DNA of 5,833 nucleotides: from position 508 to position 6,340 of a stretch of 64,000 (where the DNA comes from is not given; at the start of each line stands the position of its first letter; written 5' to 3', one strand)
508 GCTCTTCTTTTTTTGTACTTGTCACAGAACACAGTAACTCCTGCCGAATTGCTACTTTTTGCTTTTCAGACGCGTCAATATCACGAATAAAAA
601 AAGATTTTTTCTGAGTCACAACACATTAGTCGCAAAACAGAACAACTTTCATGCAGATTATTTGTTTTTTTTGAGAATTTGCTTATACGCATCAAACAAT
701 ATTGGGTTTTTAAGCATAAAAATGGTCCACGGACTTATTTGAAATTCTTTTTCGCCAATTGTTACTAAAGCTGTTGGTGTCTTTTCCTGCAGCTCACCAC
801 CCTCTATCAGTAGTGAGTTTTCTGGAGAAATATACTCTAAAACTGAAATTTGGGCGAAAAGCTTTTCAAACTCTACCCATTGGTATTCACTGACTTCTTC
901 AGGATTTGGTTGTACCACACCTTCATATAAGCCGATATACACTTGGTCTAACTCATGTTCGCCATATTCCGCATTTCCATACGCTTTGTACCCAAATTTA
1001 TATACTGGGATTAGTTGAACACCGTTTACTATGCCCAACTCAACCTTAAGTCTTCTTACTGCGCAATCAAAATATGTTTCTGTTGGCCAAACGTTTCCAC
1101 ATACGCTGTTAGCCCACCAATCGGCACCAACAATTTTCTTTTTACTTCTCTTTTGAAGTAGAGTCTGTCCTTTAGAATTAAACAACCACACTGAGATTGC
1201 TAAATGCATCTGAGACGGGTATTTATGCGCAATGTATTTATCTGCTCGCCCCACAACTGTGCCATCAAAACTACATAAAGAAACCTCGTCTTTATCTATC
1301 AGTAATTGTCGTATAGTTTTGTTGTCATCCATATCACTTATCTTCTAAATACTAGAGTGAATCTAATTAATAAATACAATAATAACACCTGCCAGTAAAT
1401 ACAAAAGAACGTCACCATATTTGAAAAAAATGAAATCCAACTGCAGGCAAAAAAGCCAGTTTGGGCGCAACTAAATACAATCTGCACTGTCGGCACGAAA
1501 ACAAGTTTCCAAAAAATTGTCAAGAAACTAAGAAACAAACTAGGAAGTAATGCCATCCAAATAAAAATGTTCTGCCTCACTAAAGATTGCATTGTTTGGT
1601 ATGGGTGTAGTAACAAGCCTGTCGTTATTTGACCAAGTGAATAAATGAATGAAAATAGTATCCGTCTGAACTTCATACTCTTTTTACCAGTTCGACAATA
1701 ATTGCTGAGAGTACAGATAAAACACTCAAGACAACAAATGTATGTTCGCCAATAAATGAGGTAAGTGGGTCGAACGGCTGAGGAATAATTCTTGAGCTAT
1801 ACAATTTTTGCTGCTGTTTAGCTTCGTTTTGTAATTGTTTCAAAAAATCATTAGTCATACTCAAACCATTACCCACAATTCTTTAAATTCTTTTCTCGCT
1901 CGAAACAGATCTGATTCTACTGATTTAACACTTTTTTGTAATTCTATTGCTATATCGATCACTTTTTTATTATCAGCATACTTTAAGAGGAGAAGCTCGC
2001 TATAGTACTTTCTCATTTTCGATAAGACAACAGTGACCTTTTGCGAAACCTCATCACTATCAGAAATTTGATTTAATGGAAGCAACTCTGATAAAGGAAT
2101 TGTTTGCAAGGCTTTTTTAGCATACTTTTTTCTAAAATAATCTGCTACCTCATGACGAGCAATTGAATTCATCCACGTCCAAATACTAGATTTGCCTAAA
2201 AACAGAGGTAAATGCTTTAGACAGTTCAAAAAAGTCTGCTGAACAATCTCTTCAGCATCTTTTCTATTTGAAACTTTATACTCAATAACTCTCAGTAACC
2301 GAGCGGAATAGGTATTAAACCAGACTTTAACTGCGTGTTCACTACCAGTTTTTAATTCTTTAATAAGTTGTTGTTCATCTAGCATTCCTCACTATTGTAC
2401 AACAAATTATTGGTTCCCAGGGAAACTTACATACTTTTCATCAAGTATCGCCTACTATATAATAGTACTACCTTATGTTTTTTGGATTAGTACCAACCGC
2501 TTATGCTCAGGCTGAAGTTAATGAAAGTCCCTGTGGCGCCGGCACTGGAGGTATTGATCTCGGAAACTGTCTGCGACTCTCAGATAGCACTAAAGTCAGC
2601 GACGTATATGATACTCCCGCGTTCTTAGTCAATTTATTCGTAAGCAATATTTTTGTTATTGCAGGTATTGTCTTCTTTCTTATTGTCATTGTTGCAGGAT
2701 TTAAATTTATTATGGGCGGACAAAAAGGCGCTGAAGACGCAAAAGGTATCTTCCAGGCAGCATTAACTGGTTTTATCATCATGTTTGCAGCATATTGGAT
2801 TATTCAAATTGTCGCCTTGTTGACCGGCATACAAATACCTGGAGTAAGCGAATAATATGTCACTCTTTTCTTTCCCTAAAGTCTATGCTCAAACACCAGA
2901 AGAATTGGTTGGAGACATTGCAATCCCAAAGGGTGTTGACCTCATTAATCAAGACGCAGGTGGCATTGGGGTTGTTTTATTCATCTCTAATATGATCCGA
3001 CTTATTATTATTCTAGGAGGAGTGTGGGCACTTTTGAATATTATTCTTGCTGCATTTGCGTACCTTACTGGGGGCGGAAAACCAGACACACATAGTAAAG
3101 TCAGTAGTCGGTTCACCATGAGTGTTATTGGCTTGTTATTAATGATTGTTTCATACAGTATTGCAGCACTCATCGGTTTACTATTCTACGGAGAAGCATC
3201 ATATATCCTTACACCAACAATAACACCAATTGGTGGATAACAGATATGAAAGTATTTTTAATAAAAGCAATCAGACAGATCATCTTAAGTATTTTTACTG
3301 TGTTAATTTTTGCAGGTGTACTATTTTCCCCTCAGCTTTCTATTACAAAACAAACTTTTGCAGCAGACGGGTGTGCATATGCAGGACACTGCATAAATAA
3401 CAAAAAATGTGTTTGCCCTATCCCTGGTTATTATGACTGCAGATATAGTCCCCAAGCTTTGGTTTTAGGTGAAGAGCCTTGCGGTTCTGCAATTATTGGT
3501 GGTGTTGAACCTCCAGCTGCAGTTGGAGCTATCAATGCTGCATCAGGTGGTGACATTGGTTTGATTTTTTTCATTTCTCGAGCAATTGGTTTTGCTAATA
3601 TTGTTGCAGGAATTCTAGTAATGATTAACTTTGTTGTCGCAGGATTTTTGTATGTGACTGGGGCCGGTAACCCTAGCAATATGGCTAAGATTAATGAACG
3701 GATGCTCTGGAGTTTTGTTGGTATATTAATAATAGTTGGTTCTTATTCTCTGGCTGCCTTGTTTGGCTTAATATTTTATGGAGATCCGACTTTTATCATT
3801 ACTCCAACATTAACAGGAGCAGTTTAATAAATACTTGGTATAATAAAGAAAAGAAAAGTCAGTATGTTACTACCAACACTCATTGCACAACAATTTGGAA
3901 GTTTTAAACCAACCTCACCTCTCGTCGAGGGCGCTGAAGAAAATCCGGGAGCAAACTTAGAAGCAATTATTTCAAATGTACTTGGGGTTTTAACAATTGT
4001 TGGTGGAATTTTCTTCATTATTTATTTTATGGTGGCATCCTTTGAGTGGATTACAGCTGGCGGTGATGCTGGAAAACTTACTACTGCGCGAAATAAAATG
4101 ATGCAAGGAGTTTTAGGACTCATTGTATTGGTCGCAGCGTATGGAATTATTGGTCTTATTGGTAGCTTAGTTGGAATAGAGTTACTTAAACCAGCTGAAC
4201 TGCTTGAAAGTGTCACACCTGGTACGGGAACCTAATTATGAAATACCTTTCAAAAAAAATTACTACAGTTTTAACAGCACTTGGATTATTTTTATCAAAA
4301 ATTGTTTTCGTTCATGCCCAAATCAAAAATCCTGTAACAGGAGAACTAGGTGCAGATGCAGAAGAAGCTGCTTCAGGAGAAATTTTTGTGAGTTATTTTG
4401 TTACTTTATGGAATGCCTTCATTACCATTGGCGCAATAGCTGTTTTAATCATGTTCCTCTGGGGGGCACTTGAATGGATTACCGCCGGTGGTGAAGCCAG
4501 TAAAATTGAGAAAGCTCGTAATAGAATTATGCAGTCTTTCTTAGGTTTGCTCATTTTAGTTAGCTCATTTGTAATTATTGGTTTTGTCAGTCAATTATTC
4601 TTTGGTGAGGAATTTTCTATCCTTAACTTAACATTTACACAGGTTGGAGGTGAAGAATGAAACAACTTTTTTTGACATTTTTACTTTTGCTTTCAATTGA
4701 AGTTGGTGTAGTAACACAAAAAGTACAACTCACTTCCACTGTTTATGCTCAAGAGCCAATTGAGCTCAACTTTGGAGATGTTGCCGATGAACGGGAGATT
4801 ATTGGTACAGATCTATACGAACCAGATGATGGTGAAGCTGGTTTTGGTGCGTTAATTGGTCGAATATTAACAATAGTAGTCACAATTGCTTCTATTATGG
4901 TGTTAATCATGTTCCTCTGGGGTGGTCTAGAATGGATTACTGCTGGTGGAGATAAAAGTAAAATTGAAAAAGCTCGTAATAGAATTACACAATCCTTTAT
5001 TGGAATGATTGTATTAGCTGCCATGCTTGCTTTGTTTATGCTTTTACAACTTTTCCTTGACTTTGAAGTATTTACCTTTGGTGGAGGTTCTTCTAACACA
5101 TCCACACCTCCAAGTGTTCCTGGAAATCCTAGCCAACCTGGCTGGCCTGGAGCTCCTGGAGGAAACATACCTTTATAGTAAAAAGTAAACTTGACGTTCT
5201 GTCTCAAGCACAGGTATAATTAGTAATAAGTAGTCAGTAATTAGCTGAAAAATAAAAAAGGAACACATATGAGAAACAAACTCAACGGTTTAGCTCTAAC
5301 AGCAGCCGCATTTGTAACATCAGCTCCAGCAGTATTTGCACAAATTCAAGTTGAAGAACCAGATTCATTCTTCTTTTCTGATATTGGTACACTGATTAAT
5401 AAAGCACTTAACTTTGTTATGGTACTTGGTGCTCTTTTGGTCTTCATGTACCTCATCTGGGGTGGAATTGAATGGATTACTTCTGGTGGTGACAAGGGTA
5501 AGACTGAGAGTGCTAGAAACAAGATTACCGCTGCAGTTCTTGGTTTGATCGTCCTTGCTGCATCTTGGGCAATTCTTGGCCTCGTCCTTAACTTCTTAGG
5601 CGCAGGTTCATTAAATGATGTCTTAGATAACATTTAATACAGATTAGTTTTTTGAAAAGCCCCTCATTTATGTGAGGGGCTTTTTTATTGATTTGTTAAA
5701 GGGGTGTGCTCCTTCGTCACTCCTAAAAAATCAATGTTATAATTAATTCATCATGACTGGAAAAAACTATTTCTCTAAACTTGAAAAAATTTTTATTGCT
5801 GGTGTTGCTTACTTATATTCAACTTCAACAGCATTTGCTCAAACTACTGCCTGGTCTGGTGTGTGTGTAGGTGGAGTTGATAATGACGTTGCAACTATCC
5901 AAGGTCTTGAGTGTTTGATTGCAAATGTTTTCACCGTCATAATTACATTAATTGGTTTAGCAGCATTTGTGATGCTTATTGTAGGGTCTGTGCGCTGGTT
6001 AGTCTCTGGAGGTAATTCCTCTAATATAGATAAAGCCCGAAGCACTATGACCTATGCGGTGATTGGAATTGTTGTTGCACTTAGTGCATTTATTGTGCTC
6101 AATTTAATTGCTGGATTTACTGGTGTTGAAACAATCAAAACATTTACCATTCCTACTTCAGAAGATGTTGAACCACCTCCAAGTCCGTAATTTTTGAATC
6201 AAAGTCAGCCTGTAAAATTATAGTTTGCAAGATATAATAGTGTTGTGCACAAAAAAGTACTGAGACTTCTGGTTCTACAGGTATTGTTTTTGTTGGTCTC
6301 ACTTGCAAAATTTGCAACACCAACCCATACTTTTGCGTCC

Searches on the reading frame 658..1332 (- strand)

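Call 11: search_protein_families(library=pfam, proteins=[window:658-1332:-], max_evalue=0.001)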
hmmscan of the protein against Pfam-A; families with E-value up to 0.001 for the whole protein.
window:658-1332:- (224 aa): 1 family
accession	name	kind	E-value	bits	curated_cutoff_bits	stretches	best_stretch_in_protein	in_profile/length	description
PF00293.34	NUDIX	-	3e-19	69.8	21.1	1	43-158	3-118/134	NUDIX domain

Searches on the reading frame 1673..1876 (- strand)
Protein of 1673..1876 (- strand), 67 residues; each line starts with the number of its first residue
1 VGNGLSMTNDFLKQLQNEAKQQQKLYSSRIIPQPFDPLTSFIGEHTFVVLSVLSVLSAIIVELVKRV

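Call 12: search_protein_families(library=pfam, proteins=[window:1673-1876:-], max_evalue=0.1)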
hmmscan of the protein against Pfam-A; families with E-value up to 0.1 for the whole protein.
window:1673-1876:- (67 aa): 1 family
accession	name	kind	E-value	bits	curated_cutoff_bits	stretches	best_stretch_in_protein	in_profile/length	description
PF20654.3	Sec3_C-term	-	0.047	13.3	23.7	1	6-45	224-263/355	Exocyst complex component Sec3, C-terminal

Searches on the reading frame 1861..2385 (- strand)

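Call 11: search_protein_families(library=pfam, proteins=[window:1861-2385:-], max_evalue=0.001)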
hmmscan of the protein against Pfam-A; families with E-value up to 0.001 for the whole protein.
window:1861-2385:- (174 aa): 2 families
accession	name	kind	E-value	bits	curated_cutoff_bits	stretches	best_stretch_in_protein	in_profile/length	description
PF04542.20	Sigma70_r2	-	3.2e-10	40.1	24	1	23-87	2-68/71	Sigma-70 region 2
PF08281.18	Sigma70_r4_2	-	1.9e-08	34.3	25.7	1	116-166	3-53/54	Sigma-70, region 4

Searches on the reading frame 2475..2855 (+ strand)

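Call 12: search_protein_families(library=pfam, proteins=[window:2475-2855:+], max_evalue=0.1)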
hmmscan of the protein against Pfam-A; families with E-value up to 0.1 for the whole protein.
window:2475-2855:+ (126 aa): 3 families
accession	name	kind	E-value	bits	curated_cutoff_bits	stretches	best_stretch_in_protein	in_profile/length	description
PF06195.18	DUF996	-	0.0025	18.5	31.3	1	40-116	15-92/138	Protein of unknown function (DUF996)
PF18895.5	T4SS_pilin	-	0.0093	16.5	26.6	1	56-112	13-70/71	Type IV secretion system pilin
PF19554.4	DUF6077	-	0.036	13.3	27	1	61-117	6-60/354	Family of unknown function (DUF6077)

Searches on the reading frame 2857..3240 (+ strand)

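Call 12: search_protein_families(library=pfam, proteins=[window:2857-3240:+], max_evalue=0.1)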
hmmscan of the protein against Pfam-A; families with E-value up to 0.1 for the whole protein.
window:2857-3240:+ (127 aa): 2 families
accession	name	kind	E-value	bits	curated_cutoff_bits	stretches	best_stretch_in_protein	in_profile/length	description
PF18895.5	T4SS_pilin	-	0.00095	19.6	26.6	1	40-103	6-68/71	Type IV secretion system pilin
PF01275.24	Myelin_PLP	-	0.0094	16.2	23.8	1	40-106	59-125/231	Myelin proteolipid protein (PLP or lipophilin)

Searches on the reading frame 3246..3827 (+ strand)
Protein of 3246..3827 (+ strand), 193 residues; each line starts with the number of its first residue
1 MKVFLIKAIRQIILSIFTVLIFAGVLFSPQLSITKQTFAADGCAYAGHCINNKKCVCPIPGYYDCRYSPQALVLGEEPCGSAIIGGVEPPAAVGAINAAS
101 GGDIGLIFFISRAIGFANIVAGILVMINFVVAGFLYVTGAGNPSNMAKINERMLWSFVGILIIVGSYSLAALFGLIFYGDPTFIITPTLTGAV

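Call 12: search_protein_families(library=pfam, proteins=[window:3246-3827:+], max_evalue=0.1)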
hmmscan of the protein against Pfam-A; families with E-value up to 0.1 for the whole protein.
window:3246-3827:+ (193 aa): 2 families
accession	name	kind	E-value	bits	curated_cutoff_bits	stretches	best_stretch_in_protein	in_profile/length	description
PF18895.5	T4SS_pilin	-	0.00023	21.6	26.6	1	116-164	16-62/71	Type IV secretion system pilin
PF25052.1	AtDEF-like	-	0.091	13.5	25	0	16-56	8-50/79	Defensin-like family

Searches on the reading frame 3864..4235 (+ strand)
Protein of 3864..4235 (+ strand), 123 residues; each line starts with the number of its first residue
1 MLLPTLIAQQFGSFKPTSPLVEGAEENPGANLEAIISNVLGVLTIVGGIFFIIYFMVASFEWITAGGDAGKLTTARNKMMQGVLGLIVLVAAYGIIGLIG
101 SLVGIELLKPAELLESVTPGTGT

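Call 12: search_protein_families(library=pfam, proteins=[window:3864-4235:+], max_evalue=0.1)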
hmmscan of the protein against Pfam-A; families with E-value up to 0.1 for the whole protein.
window:3864-4235:+ (123 aa): 3 families
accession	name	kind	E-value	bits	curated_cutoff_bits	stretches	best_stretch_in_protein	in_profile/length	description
PF18895.5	T4SS_pilin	-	1e-07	32.4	26.6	1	31-99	4-71/71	Type IV secretion system pilin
PF04956.18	TrbC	-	0.0084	16.7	27.9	1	28-98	34-97/98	TrbC/VIRB2 pilin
PF13197.11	DUF4013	-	0.031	14.6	26.9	1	1-105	58-164/168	Protein of unknown function (DUF4013)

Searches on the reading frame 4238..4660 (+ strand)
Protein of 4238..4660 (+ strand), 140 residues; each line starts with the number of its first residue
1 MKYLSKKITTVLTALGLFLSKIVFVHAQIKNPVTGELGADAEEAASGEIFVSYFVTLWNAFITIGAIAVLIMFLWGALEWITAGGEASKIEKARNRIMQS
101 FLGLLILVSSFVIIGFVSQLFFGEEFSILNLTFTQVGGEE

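Call 12: search_protein_families(library=pfam, proteins=[window:4238-4660:+], max_evalue=0.1)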
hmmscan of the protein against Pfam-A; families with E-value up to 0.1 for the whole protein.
window:4238-4660:+ (140 aa): 3 families
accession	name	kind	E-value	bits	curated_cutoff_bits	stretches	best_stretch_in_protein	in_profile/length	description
PF18895.5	T4SS_pilin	-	9.6e-06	26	26.6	1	59-117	14-71/71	Type IV secretion system pilin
PF06664.17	WLS-like_TM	-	0.02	14.6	28.3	1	3-120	110-215/247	Wntless-like, transmembrane domain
PF19297.4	QcrA_N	-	0.071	12.9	27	0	54-128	55-128/222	QcrA subunit N-terminal region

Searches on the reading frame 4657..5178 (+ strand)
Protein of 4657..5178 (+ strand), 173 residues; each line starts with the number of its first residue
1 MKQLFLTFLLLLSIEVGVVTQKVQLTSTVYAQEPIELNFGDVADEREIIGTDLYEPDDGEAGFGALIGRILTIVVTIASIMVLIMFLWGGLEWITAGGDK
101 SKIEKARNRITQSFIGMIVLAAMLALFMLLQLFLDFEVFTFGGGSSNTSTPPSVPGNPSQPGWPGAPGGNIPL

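Call 12: search_protein_families(library=pfam, proteins=[window:4657-5178:+], max_evalue=0.1)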
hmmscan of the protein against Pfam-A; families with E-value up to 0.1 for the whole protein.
window:4657-5178:+ (173 aa): 2 families
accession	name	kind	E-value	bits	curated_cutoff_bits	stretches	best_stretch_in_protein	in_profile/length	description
PF18895.5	T4SS_pilin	-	3.9e-08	33.7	26.6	1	64-127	6-68/71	Type IV secretion system pilin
PF04290.18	DctQ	-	0.039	14.3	28.3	1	65-136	59-130/132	Tripartite ATP-independent periplasmic transporters, DctQ component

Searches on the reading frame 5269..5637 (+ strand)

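Call 12: search_protein_families(library=pfam, proteins=[window:5269-5637:+], max_evalue=0.1)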
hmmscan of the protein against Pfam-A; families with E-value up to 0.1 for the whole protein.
window:5269-5637:+ (122 aa): 2 families
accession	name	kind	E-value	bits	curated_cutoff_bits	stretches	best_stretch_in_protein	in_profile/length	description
PF18895.5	T4SS_pilin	-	7.2e-12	45.6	26.6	1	39-106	5-71/71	Type IV secretion system pilin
PF04956.18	TrbC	-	0.025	15.2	27.9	1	4-99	11-92/98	TrbC/VIRB2 pilin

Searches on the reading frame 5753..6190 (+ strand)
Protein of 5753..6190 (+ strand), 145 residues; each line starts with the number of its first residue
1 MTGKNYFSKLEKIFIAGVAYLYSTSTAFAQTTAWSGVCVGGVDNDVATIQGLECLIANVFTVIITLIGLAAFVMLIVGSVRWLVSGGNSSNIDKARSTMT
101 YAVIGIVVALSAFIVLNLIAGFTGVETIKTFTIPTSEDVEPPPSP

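Call 12: search_protein_families(library=pfam, proteins=[window:5753-6190:+], max_evalue=0.1)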
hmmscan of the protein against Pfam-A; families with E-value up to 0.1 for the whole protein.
window:5753-6190:+ (145 aa): 2 families
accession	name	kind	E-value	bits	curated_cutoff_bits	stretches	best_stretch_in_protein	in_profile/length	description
PF18895.5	T4SS_pilin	-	7.2e-10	39.2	26.6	1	52-119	5-71/71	Type IV secretion system pilin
PF04290.18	DctQ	-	0.079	13.3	28.3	0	58-118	63-125/132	Tripartite ATP-independent periplasmic transporters, DctQ component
